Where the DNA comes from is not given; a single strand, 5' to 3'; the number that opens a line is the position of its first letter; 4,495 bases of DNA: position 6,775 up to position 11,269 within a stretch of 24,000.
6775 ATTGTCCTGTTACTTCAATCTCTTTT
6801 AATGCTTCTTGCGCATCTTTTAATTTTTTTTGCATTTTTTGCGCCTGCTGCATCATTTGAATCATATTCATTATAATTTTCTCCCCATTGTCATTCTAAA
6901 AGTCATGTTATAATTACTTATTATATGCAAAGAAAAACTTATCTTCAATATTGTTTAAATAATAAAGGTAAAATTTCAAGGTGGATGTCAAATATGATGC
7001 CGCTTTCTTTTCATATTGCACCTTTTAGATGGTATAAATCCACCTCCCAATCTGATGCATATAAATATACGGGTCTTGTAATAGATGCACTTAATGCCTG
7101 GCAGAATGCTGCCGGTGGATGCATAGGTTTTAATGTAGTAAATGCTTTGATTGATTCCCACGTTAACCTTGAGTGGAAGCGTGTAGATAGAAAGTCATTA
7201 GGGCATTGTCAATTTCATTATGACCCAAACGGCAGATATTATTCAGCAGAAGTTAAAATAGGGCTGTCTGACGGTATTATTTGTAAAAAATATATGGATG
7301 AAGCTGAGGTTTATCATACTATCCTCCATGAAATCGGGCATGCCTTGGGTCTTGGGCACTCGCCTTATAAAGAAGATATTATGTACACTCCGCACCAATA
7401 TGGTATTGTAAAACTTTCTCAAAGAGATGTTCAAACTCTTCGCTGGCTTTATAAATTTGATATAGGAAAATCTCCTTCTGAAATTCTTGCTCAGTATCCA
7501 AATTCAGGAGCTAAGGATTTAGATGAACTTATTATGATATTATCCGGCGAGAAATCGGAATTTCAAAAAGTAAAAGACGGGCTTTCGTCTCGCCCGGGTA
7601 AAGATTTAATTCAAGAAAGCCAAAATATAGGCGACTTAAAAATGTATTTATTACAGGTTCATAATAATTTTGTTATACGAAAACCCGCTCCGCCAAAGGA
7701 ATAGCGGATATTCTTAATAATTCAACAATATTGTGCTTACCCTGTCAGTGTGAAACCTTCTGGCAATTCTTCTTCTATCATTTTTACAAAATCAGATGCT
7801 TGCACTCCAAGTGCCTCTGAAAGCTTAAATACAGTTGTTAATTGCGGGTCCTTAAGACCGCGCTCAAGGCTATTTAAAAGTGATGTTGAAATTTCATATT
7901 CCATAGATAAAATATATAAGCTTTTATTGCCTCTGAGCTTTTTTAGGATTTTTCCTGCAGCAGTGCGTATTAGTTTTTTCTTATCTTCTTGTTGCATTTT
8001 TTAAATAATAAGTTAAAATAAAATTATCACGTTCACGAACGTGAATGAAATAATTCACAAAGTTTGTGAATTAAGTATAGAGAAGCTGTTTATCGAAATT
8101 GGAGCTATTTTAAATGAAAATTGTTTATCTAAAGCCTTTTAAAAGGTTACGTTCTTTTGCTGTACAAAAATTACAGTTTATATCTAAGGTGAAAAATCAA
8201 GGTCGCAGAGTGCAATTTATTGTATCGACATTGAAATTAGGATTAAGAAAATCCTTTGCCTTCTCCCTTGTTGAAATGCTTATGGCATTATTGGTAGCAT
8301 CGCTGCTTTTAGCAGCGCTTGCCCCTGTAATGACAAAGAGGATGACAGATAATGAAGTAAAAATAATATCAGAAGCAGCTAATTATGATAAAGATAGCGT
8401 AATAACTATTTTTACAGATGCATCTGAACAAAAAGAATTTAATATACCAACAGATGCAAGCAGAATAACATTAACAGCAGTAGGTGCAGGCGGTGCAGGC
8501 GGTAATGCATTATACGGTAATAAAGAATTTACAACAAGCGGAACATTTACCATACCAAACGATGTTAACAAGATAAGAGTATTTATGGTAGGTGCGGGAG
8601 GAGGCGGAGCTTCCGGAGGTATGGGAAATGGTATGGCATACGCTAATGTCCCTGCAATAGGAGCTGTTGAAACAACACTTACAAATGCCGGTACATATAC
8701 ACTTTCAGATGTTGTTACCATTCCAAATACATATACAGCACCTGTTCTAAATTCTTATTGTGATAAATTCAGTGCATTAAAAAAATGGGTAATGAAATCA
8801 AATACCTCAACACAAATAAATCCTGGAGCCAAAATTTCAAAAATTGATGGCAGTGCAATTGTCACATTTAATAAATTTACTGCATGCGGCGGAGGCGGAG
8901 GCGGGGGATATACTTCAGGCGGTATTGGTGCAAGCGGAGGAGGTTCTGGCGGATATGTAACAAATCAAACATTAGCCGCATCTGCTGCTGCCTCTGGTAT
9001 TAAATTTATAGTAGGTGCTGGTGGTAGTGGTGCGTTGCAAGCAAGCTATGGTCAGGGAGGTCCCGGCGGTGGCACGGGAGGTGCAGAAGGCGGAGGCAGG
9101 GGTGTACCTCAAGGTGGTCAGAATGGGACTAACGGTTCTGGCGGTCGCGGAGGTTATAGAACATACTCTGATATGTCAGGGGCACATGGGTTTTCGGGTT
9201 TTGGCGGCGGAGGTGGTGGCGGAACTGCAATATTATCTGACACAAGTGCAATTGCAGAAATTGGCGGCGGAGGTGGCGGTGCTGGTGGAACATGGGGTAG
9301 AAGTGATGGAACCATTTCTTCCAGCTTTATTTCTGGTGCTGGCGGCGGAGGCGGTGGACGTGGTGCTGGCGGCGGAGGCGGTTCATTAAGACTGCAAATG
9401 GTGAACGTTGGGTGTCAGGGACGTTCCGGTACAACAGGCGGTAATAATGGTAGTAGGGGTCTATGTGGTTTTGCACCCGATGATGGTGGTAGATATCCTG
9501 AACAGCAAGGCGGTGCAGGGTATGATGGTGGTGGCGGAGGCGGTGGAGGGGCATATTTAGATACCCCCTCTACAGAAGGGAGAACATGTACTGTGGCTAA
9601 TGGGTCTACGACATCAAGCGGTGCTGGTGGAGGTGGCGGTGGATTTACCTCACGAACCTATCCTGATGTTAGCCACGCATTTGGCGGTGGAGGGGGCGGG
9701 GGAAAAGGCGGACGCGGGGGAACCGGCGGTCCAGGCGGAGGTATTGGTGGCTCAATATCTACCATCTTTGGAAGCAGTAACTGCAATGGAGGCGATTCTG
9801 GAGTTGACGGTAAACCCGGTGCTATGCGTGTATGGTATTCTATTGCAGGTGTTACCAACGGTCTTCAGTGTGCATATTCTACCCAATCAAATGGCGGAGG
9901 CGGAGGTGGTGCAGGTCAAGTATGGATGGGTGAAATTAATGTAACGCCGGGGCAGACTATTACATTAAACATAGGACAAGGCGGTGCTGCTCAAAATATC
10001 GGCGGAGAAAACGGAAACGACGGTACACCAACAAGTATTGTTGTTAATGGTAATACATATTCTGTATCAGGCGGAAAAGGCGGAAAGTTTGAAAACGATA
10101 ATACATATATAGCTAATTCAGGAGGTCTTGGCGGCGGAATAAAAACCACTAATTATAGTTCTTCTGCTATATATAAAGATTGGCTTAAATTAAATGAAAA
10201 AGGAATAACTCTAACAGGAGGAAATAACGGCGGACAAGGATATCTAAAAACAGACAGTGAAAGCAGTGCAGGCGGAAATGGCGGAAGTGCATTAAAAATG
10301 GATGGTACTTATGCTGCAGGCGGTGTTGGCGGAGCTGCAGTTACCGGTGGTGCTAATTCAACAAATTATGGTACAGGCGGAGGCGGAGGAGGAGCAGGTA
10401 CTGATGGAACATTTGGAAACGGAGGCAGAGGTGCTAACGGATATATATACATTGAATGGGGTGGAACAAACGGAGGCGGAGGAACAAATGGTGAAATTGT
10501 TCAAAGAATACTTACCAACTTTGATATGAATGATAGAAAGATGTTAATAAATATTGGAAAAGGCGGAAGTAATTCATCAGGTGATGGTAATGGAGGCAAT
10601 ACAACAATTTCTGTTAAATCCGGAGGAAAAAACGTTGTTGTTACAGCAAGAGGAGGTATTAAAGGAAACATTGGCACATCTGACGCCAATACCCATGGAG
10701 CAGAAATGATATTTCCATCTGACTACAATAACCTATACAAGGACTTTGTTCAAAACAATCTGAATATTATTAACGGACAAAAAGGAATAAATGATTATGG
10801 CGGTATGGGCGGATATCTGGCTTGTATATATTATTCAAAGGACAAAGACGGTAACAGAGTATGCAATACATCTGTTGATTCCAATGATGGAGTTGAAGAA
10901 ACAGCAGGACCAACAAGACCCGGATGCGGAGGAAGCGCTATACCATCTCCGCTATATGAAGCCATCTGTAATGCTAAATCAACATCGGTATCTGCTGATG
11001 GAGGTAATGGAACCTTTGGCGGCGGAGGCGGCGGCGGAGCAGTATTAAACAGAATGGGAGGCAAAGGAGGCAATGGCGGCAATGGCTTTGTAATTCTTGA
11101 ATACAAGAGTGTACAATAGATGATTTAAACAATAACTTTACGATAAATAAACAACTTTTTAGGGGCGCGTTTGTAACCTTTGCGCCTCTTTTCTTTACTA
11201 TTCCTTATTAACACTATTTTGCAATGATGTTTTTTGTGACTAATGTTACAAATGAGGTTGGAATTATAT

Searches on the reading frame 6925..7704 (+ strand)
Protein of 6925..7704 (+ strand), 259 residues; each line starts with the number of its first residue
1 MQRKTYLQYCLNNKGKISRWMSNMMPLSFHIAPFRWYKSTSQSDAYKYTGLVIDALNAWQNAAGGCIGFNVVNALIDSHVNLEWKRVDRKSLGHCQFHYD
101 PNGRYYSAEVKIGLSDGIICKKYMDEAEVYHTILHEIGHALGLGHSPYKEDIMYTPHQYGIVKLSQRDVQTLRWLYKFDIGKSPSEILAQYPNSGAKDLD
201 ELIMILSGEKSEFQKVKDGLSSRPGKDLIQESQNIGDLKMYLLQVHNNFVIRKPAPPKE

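Call 8: search_protein_families(library=pfam, proteins=[window:6925-7704:+], max_evalue=0.01)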
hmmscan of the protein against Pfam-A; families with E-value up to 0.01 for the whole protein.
window:6925-7704:+ (259 aa): 6 families
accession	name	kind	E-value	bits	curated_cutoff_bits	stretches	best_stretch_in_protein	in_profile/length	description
PF00413.30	Peptidase_M10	-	3.3e-11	43.7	24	1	96-176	87-158/159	Matrixin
PF10462.15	Peptidase_M66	-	0.0005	19.6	20.6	1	124-158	187-223/306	Peptidase M66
PF10263.15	SprT-like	-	0.0038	17.5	25.6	1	78-141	19-73/108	SprT-like family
PF12388.14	Peptidase_M57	-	0.0068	16.6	21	1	129-149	133-153/212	Dual-action HEIGH metallo-peptidase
PF13688.12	Reprolysin_5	-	0.0071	17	27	1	117-147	122-159/196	Metallo-peptidase family M12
PF07998.17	Peptidase_M54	-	0.0096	16.4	24.4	0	128-156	144-171/194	Peptidase family M54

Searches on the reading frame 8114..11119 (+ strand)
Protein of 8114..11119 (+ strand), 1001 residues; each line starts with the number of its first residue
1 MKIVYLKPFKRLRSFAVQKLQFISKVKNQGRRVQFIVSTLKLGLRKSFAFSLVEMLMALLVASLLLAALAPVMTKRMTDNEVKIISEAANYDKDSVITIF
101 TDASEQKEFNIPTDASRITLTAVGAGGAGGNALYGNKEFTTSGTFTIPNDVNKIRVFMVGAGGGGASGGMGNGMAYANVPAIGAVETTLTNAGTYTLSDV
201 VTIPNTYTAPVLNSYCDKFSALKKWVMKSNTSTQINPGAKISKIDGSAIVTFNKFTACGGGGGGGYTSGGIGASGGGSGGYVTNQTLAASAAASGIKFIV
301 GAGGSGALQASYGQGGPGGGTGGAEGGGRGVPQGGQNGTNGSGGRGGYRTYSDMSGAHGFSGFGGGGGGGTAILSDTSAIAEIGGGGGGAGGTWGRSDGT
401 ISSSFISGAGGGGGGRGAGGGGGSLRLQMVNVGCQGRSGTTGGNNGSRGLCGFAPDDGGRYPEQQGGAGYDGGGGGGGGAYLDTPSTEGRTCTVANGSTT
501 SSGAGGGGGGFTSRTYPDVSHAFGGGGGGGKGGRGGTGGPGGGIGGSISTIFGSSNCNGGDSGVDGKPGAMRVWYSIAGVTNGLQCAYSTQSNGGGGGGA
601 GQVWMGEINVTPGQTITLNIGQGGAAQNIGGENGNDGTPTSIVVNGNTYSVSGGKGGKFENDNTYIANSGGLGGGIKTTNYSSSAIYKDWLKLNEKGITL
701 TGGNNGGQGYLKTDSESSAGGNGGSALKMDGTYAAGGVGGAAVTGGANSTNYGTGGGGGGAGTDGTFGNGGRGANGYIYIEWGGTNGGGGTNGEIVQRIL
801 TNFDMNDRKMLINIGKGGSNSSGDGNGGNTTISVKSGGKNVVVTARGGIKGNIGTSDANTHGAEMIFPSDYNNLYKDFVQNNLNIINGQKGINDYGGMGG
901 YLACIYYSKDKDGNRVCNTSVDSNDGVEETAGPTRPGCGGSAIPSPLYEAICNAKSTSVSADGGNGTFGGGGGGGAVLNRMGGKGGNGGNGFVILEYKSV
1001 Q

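Call 8: search_protein_families(library=pfam, proteins=[window:8114-11119:+], max_evalue=0.01)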
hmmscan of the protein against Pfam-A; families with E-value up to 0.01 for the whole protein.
window:8114-11119:+ (1001 aa): 2 families
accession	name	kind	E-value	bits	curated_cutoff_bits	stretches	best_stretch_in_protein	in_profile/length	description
PF21722.4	Gly_rich_2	-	1.8e-16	61.3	24.3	3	589-782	30-225/226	Glycine-rich domain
PF07963.17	N_methyl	-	0.0027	17.7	21.2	1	45-69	2-26/27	Prokaryotic N-terminal methylation motif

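Call 49: search_protein_families(library=ncbifam, proteins=[window:8114-11119:+], max_evalue=0.1)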
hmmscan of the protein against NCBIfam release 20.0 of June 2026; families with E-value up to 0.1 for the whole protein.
window:8114-11119:+ (1001 aa): 4 families
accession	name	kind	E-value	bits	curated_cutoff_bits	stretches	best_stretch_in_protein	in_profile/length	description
NF038303.1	EPS_HpsB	equivalog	0.002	18.2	150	1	50-74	5-29/211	hormogonium polysaccharide secretion pseudopilin HpsB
NF040999.1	pilin_ComGC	equivalog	0.0029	17.8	75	1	49-77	3-31/84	competence type IV pilus major pilin ComGC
NF041013.1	T4P_ComGE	equivalog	0.036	14.2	49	1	49-88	5-44/83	competence type IV pilus minor pilin ComGE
NF041002.1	pilin_ComGF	equivalog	0.056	13.7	80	1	49-80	3-33/139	competence type IV pilus minor pilin ComGF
